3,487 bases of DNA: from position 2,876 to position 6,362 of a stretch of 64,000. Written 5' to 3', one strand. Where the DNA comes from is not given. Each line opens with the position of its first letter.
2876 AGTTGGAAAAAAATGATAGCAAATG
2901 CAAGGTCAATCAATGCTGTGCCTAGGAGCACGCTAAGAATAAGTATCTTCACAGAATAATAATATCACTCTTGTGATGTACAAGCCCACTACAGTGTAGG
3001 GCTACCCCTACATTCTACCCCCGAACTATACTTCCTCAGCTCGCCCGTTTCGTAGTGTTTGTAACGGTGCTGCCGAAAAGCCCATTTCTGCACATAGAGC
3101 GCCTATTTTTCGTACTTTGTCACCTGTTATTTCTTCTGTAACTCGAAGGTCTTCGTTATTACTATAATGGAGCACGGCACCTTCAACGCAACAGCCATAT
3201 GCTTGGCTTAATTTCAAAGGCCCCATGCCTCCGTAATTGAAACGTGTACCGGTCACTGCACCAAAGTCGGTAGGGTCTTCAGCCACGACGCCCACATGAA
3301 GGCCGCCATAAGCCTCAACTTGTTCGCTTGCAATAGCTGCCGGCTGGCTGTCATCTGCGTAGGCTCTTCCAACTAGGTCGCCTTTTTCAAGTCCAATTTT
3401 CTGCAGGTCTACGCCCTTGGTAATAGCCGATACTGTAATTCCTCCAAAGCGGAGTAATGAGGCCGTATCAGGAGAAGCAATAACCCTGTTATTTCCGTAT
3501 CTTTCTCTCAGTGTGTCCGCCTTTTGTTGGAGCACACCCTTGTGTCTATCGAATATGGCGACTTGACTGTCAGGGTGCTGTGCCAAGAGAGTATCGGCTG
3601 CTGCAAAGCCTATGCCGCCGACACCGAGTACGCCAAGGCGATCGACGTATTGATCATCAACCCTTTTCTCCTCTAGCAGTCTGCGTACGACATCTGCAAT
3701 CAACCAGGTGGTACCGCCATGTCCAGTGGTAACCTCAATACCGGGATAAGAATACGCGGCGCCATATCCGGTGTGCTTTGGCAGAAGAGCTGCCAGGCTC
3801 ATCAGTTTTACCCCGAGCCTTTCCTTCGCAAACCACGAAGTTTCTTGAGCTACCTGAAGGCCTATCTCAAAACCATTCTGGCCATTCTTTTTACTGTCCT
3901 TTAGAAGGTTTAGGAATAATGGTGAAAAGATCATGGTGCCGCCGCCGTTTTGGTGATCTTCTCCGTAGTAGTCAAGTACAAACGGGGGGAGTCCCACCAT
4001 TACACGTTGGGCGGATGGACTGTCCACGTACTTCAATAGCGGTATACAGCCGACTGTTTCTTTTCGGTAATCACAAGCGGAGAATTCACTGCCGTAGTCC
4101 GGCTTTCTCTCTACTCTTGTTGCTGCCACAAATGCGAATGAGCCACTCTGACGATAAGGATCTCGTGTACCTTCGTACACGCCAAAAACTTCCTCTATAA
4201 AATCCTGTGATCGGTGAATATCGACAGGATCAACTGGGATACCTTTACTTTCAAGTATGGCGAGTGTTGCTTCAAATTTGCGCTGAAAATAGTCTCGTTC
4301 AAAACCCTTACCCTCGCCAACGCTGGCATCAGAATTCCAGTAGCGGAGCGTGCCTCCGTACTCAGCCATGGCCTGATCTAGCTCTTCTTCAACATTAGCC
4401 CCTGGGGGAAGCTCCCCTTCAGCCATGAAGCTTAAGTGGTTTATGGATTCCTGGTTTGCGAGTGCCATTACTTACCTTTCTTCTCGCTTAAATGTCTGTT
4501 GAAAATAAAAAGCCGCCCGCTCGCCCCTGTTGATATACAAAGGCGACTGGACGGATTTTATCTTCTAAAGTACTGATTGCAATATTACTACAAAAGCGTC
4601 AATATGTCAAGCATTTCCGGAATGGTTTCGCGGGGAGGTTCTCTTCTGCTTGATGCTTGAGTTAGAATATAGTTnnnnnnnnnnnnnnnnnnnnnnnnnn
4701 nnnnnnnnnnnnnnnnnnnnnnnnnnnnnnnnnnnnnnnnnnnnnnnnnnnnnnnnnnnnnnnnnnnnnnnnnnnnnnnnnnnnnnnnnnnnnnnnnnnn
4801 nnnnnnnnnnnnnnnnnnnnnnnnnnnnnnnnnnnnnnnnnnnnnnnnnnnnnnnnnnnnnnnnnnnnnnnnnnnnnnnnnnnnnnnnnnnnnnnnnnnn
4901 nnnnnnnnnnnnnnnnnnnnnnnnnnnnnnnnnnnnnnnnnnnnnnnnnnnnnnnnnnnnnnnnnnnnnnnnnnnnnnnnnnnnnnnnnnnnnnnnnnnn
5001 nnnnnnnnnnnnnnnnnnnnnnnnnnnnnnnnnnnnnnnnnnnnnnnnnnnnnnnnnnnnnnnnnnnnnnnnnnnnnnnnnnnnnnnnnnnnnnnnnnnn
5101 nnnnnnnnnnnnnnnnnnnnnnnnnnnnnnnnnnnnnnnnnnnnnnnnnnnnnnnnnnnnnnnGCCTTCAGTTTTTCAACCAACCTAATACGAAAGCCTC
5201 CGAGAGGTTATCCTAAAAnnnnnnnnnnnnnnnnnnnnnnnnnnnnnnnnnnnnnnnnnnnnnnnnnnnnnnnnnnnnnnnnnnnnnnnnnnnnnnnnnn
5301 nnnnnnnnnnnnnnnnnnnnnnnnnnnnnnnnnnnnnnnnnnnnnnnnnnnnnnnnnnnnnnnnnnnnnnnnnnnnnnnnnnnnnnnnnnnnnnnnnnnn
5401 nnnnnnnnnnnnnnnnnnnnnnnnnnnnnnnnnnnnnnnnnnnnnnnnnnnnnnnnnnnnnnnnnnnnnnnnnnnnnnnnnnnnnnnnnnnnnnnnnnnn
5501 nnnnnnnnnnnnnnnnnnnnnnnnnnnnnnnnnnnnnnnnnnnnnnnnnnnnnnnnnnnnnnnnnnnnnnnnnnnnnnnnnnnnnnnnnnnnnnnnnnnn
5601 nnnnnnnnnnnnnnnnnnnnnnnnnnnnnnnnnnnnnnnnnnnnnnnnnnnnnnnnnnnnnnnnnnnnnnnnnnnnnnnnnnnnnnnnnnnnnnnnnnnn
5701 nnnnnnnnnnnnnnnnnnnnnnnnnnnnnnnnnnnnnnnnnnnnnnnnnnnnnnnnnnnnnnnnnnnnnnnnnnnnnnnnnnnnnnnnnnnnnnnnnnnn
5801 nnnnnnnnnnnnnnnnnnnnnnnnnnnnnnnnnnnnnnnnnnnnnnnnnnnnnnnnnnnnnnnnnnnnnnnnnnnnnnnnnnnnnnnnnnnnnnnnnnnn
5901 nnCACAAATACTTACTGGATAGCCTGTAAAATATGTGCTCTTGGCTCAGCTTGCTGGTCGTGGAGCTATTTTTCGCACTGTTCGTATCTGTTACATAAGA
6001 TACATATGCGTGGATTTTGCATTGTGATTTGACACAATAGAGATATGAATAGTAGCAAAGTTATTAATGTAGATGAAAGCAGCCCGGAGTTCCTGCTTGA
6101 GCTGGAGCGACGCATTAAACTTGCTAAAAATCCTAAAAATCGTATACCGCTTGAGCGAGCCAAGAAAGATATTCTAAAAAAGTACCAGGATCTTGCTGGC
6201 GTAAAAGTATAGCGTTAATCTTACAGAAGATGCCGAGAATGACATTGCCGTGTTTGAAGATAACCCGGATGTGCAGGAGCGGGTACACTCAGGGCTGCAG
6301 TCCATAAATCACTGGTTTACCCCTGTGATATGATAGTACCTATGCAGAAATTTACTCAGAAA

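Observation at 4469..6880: AT-rich islet: possible ART-fold protein, Ham1 ITPase, antitoxin-like micro-ORF (plus remnant) and 2H phosphoesterase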

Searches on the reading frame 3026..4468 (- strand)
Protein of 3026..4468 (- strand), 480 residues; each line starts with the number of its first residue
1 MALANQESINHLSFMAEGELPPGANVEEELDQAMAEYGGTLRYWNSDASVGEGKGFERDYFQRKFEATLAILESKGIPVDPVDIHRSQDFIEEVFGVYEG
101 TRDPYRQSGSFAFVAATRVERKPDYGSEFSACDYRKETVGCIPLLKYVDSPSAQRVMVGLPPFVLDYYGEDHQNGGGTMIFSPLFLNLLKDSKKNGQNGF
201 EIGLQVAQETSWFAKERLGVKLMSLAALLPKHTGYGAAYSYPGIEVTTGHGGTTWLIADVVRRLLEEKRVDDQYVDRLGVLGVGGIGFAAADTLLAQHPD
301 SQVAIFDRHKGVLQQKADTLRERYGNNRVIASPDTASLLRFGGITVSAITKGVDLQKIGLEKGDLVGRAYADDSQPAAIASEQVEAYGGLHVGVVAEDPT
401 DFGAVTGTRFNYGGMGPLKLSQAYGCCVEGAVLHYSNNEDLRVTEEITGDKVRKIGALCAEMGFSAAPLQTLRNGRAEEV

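Call 3: search_protein_families(library=pfam, proteins=[window:3026-4468:-], max_evalue=1)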
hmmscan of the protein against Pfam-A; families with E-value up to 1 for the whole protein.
window:3026-4468:- (480 aa): 2 families
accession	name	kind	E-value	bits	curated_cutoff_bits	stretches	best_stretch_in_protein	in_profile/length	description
PF03435.24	Sacchrp_dh_NADP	-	0.016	15.9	25.1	1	280-335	3-59/129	Saccharopine dehydrogenase NADP binding domain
PF02826.25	2-Hacid_dh_C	-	0.27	11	25.1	1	274-317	35-76/178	D-isomer specific 2-hydroxyacid dehydrogenase, NAD binding domain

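Call 4: search_protein_families(library=ncbifam, proteins=[window:3026-4468:-], max_evalue=1)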
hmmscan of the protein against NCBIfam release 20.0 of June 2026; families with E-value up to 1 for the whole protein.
window:3026-4468:- (480 aa): 4 families
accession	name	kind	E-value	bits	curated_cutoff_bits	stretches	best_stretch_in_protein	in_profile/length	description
NF053554.1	prodigi_MAP_PigE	equivalog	0.001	17.5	850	1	243-471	122-340/837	prodigiosin MAP biosynthesis aminotransferase PigE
NF009201.0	PRK12549.1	subfamily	0.0016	17.6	235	1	270-340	124-193/286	shikimate dehydrogenase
NF005468.0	PRK07062.1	equivalog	0.014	15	266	1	282-332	16-64/265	SDR family oxidoreductase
TIGR03944.1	dehyd_SbnB_fam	equivalog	0.074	12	326.9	1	273-337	130-194/327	2,3-diaminopropionate biosynthesis protein SbnB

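Call 5: search_protein_families(library=padloc, proteins=[window:3026-4468:-], max_evalue=1)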
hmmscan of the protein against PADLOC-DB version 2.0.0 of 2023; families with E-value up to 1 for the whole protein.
window:3026-4468:- (480 aa): 0 families

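Call 6: search_protein_families(library=phrogs, proteins=[window:3026-4468:-], max_evalue=1)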
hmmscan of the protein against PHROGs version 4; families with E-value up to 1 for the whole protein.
window:3026-4468:- (480 aa): 0 families

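Call 106: search_solved_structures(query=window:3026-4468:-, max_evalue=0.1)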
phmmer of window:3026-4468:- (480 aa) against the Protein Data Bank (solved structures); distinct sequences matched with E-value up to 0.1: 2.
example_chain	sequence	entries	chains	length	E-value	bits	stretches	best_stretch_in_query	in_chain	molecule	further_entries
9e4x_A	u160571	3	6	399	0.0068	18.7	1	217-302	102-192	Amino acid adenylation domain protein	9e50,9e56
9e4s_A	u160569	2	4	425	0.0077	18.5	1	217-302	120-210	Amino acid adenylation domain protein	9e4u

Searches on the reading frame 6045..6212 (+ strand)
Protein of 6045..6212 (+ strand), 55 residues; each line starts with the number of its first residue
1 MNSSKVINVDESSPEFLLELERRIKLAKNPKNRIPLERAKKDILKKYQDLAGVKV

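Call 3: search_protein_families(library=pfam, proteins=[window:6045-6212:+], max_evalue=1)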
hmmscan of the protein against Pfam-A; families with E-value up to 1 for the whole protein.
window:6045-6212:+ (55 aa): 1 family
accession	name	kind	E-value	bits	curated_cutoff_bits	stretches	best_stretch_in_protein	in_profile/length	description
PF24755.2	SpoVR_C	-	0.077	13.5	27.6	1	20-51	12-44/55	SpoVR-like C-terminal domain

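Call 4: search_protein_families(library=ncbifam, proteins=[window:6045-6212:+], max_evalue=1)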
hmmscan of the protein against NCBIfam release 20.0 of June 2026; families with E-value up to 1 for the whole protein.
window:6045-6212:+ (55 aa): 0 families

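Call 5: search_protein_families(library=padloc, proteins=[window:6045-6212:+], max_evalue=1)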
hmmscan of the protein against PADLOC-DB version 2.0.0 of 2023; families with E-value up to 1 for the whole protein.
window:6045-6212:+ (55 aa): 0 families

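Call 6: search_protein_families(library=phrogs, proteins=[window:6045-6212:+], max_evalue=1)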
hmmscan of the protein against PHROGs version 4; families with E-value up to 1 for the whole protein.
window:6045-6212:+ (55 aa): 1 family
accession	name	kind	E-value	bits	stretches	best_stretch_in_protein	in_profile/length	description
phrog_3129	-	unknown function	0.14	13.2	1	5-32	26-53/61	-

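Call 31: search_protein_families(library=pfam, proteins=[window:6045-6209:+], max_evalue=10)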
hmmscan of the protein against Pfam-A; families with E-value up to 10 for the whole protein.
seq(55 aa): 1 family
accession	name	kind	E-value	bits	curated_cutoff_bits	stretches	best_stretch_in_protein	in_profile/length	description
PF24755.2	SpoVR_C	-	0.077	13.5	27.6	1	20-51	12-44/55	SpoVR-like C-terminal domain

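Call 32: search_protein_families(library=ncbifam, proteins=[window:6045-6209:+], max_evalue=10)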
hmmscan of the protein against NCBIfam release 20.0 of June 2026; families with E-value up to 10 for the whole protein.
seq(55 aa): 0 families

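Call 77: find_related_loci(query=window:6045-6209:+, collection=metagenome_contigs, flank=6000)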
Query window:6045-6209:+ (55 aa) in metagenome_contigs; peptide patterns used: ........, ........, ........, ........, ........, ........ (x = any residue, [..] = any of these).
600 stretches matched a pattern (row limit reached: there are more); 28 encode a relative of the query (tblastn E <= 1e-3); 28 distinct loci.
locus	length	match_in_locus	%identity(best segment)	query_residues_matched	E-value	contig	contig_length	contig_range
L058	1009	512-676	87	1-55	1e-28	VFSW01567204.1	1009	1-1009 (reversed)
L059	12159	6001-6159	91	3-55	4e-27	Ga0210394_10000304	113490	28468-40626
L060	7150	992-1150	91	3-55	4e-27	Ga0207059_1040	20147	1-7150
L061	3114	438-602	85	1-55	9e-27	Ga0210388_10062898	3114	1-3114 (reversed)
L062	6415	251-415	84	1-55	1e-26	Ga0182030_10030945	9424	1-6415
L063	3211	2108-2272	84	1-55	1e-26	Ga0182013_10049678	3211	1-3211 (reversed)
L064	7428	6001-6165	84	1-55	1e-26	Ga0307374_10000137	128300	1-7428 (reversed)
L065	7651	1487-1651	85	1-55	1e-26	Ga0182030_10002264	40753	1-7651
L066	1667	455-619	85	1-55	1e-26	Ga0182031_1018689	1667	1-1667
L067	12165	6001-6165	84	1-55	4e-26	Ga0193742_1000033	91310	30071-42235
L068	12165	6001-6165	84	1-55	3e-26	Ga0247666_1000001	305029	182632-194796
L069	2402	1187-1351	84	1-55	4e-26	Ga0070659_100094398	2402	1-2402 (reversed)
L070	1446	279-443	82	1-55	5e-26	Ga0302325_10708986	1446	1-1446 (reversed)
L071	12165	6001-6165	84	1-55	6e-26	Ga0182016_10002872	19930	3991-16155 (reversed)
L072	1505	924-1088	82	1-55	2e-25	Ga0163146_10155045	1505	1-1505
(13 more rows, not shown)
